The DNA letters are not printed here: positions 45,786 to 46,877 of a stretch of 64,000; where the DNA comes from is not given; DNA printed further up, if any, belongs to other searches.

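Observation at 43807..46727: Orphan tandem of a B12-binding class-B radical SAM enzyme (with long C-terminal extension) and a small radical SAM protein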

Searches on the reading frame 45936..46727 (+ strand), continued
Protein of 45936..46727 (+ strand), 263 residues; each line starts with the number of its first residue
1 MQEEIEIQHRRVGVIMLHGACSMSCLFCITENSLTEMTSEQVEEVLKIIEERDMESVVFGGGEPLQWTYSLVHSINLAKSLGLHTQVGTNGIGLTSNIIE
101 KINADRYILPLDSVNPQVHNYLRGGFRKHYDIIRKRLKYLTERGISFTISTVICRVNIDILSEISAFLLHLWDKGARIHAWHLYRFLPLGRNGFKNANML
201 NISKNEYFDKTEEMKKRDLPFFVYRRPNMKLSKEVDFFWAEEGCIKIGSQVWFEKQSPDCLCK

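Call 64: fold_search(model_id=the predicted structure, library=pdb)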
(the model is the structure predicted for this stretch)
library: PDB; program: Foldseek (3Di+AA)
matches with E <= 10: 1651; with E <= 0.001: 142
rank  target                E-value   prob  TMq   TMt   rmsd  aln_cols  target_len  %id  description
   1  6q2p_B                1.9e-12  1.00  0.71  0.64   3.4       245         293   19  Crystal structure of mouse viperin bound to cytidine triphosphate and S-adenosylhomocysteine (released 2020-01-22)
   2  5vsm_A                2.4e-12  1.00  0.69  0.71   3.8       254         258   20  Crystal structure of viperin with bound [4Fe-4S] cluster, 5'-deoxyadenosine, and L-methionine (released 2017-06-14)
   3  5vsl_A                3.0e-12  1.00  0.73  0.73   3.2       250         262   19  Crystal structure of viperin with bound [4Fe-4S] cluster and S-adenosylhomocysteine (SAH) (released 2017-06-14)
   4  9dgw_C                4.7e-12  1.00  0.69  0.66   4.0       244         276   22  X-ray crystal structure of the Viperin-like enzyme from T. virens with bound CTP and SAM (released 2025-02-12)
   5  5vsl_B                6.0e-12  1.00  0.71  0.73   3.1       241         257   20  Crystal structure of viperin with bound [4Fe-4S] cluster and S-adenosylhomocysteine (SAH) (released 2017-06-14)
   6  6q2p_A                6.7e-12  1.00  0.70  0.64   3.5       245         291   20  Crystal structure of mouse viperin bound to cytidine triphosphate and S-adenosylhomocysteine (released 2020-01-22)
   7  5vsm_B                1.0e-11  1.00  0.69  0.71   3.8       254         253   21  Crystal structure of viperin with bound [4Fe-4S] cluster, 5'-deoxyadenosine, and L-methionine (released 2017-06-14)
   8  9dfw_B                1.4e-11  1.00  0.67  0.61   4.1       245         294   21  X-ray crystal structure of an engineered Viperin-like enzyme from T. virens with bound CTP and SAM (released 2025-02-12)
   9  9dgw_A                1.4e-11  1.00  0.69  0.65   4.6       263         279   20  X-ray crystal structure of the Viperin-like enzyme from T. virens with bound CTP and SAM (released 2025-02-12)
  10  9dgw_B                1.9e-11  1.00  0.69  0.65   4.6       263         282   20  X-ray crystal structure of the Viperin-like enzyme from T. virens with bound CTP and SAM (released 2025-02-12)
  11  9dfw_A                2.0e-11  1.00  0.71  0.66   3.5       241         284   21  X-ray crystal structure of an engineered Viperin-like enzyme from T. virens with bound CTP and SAM (released 2025-02-12)
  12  6efn                  2.3e-11  1.00  0.69  0.49   4.1       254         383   16  Structure of a RiPP maturase, SkfB (released 2018-10-24)
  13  9dfw_C                3.5e-11  1.00  0.71  0.67   3.5       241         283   21  X-ray crystal structure of an engineered Viperin-like enzyme from T. virens with bound CTP and SAM (released 2025-02-12)
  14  9dfn                  4.2e-11  1.00  0.70  0.66   4.5       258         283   18  X-ray crystal structure of the second viperin-like enzyme from Trichoderma virens with bound CTP and SAM (released 2025-02-19)
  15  6q2q_B                4.5e-11  1.00  0.70  0.64   3.3       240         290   20  Crystal structure of mouse viperin bound to uridine triphosphate and S-adenosylhomocysteine (released 2020-01-22)
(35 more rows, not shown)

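Call 74: search_protein_families(library=padloc, proteins=[window:45936-46727:+], max_evalue=0.01)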
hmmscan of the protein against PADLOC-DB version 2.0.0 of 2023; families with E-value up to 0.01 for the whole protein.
window:45936-46727:+ (263 aa): 3 families
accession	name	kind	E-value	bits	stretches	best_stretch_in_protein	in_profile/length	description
PDLC02904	pVip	-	5.4e-24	83.1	1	18-216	10-199/262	Viperins associated with kinases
PDLC02903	pVip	-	2.9e-17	61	1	17-211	6-190/257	Viperins not associated with kinases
PDLC02905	pVip-kinase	-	2.7e-07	28.2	1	17-207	188-384/474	Viperin-kinase fusion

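Call 76: search_solved_structures(query=A2, max_evalue=0.001, show_alignments=3)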
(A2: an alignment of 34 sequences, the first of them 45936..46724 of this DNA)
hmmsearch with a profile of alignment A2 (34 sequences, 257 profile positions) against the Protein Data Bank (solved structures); distinct sequences matched with E-value up to 0.001: 30.
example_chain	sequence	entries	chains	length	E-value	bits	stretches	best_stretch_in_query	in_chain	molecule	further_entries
7vob_C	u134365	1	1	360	1.8e-13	53.5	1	14-183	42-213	Cytosylglucuronate decarboxylase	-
7voc_C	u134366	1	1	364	1.8e-13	53.4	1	14-183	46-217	Cytosylglucuronate decarboxylase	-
9dfn_A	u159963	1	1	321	7.1e-13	51.5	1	14-158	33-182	Radical SAM core domain-containing protein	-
6efn_A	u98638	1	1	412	1.4e-12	50.5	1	13-165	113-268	Sporulation killing factor maturation protein SkfB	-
9dfu_A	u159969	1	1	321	2.1e-12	49.9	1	16-158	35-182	Radical SAM core domain-containing protein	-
6b4c_A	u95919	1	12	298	2.4e-11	46.5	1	17-212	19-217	Viperin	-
9dgw_A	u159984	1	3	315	2.8e-11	46.3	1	17-212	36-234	Radical SAM core domain-containing protein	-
7n7i_A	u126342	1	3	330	3.2e-11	46.1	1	17-212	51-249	Viperin-like enzyme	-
9dfw_A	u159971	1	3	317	3.3e-11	46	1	17-211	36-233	Radical SAM core domain-containing protein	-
8wm2_A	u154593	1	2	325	5e-10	42.2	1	15-97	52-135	Fe-S radical SAM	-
7tol_A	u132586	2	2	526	1.7e-08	37.1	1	8-94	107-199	glycerol dibiphytanyl glycerol tetraether - macrocyclic archaeol synthase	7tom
7n7h_A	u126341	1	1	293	2.7e-08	36.5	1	16-165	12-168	VIPERIN-LIKE ENZYME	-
5v1q_A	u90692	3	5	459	2.7e-07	33.2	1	17-165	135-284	Radical SAM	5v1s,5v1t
6c8v_A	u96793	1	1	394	6e-07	32.1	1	15-169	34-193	Coenzyme PQQ synthesis protein E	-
5vsl_A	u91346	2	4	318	6.2e-07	32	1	15-214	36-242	Radical S-adenosyl methionine domain-containing protein 2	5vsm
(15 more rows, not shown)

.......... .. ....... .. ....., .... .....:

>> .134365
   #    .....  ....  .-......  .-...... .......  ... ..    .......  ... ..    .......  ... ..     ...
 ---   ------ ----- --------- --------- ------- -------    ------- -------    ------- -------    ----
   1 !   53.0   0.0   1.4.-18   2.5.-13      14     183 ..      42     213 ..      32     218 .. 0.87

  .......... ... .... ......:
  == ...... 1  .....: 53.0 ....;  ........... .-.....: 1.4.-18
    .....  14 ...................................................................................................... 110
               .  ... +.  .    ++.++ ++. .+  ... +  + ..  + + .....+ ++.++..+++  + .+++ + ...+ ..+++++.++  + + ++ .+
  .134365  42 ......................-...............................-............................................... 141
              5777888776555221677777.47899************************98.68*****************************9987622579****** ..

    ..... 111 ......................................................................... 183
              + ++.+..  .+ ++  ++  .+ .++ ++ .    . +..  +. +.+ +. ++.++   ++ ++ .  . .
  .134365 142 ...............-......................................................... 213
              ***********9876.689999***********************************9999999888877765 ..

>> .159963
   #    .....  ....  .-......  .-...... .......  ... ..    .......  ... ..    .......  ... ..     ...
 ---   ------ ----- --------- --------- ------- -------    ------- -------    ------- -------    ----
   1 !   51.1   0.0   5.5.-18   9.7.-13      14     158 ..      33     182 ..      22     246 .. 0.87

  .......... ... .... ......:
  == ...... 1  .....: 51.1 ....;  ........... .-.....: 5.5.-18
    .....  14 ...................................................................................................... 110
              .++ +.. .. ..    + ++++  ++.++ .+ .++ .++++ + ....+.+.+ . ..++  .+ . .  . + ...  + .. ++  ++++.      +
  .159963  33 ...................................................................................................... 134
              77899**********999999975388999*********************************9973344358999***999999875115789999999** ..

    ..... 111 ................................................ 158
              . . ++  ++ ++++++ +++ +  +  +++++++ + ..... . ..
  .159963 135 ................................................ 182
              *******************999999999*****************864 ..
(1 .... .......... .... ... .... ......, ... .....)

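Call 90: find_encoding_contigs(protein=P0138, flank=7000, max_places=2)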
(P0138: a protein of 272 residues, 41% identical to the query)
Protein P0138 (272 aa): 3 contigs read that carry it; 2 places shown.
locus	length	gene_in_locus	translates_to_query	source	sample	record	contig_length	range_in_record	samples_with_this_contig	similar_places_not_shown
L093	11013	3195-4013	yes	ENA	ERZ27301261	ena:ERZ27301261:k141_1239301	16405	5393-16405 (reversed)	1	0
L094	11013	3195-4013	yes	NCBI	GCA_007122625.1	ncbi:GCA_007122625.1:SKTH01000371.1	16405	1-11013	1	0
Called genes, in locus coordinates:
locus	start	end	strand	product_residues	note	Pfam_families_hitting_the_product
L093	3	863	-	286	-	PF13489:Methyltransf_23 (weak), PF08241:Methyltransf_11, PF08242:Methyltransf_12 (weak), PF13649:Methyltransf_25, PF13847:Methyltransf_31 (weak)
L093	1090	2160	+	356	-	PF04055:Radical_SAM, PF13186:SPASM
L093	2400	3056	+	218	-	PF06439:3keto-disac_hyd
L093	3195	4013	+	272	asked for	PF04055:Radical_SAM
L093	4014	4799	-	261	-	PF03848:TehB (weak), PF13489:Methyltransf_23, PF13847:Methyltransf_31, PF08241:Methyltransf_11, PF08242:Methyltransf_12, PF13649:Methyltransf_25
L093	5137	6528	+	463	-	PF04055:Radical_SAM, PF06968:BATS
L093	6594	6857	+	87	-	PF21699:TM1266-like (weak)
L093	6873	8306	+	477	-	PF00206:Lyase_1, PF10415:FumaraseC_C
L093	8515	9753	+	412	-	PF01926:MMR_HSR1, PF18128:HydF_dimer, PF18133:HydF_tetramer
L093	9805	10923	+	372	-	PF01966:HD, PF13286:HD_assoc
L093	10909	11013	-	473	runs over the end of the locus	PF04734:Ceramidase_alk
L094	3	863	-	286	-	PF13489:Methyltransf_23 (weak), PF08241:Methyltransf_11, PF08242:Methyltransf_12 (weak), PF13649:Methyltransf_25, PF13847:Methyltransf_31 (weak)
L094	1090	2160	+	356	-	PF04055:Radical_SAM, PF13186:SPASM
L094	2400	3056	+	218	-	PF06439:3keto-disac_hyd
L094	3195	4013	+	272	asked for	PF04055:Radical_SAM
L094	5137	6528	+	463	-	PF04055:Radical_SAM, PF06968:BATS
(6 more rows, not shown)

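Call 91: find_encoding_contigs(protein=P0186, flank=7000, max_places=2)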
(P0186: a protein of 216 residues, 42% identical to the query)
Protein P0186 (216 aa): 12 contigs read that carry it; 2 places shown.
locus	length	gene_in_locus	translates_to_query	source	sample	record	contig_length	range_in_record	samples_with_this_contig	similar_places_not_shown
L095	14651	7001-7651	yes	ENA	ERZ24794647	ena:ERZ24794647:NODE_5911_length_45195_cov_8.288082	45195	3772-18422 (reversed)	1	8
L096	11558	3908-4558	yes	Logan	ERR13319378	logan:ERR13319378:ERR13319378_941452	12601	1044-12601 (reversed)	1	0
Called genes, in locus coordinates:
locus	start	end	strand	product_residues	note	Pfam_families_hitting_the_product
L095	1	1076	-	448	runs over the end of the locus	-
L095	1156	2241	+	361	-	PF00294:PfkB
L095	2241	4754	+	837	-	PF00034:Cytochrom_C (faint)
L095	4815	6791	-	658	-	-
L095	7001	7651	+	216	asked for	PF04055:Radical_SAM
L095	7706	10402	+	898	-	-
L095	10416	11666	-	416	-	PF01408:GFO_IDH_MocA, PF19051:GFO_IDH_MocA_C2, PF22725:GFO_IDH_MocA_C3 (weak)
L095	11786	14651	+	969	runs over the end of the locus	PF26549:Tricorn_N (faint), PF00326:Peptidase_S9, PF20434:BD-FAE (weak)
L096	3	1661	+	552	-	?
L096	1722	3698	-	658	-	-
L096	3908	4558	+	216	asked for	PF04055:Radical_SAM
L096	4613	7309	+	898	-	-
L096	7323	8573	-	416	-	PF01408:GFO_IDH_MocA, PF19051:GFO_IDH_MocA_C2, PF22725:GFO_IDH_MocA_C3 (weak)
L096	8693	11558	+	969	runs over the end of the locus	PF26549:Tricorn_N (faint), PF00326:Peptidase_S9, PF20434:BD-FAE (weak)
